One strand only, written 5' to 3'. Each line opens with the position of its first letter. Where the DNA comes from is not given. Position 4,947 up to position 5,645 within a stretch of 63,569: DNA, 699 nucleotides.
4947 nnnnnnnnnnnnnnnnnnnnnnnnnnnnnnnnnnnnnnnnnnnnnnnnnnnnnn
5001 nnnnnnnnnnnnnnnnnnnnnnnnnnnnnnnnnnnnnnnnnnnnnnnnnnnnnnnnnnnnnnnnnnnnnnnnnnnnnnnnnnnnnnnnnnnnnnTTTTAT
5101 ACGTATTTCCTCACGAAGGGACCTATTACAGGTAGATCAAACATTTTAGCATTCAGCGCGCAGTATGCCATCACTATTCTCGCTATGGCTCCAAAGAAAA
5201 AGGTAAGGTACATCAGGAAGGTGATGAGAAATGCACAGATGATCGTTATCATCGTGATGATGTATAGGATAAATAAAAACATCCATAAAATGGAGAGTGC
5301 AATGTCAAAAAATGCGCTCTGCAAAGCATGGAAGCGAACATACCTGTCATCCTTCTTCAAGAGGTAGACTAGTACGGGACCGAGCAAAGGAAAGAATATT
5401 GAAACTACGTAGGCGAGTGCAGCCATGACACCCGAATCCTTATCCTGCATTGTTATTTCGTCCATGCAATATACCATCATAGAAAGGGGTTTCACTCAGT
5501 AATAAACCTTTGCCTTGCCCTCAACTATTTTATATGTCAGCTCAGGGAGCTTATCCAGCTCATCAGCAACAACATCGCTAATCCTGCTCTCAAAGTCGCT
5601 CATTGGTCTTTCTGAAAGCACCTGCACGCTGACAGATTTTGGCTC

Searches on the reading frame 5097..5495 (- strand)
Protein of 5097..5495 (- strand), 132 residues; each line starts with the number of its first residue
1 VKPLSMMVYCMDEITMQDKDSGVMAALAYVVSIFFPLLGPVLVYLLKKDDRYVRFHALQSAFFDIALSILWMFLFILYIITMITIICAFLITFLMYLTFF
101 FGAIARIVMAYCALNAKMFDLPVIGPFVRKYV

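Call 53: search_protein_families(library=pfam, proteins=[window:5097-5495:-], max_evalue=0.00001)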
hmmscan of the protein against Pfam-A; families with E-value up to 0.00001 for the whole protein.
window:5097-5495:- (132 aa): 1 family
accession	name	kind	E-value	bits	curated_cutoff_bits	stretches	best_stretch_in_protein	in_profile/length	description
PF09685.15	DUF4870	-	2.6e-08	34.2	25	1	25-126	5-105/107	Domain of unknown function (DUF4870)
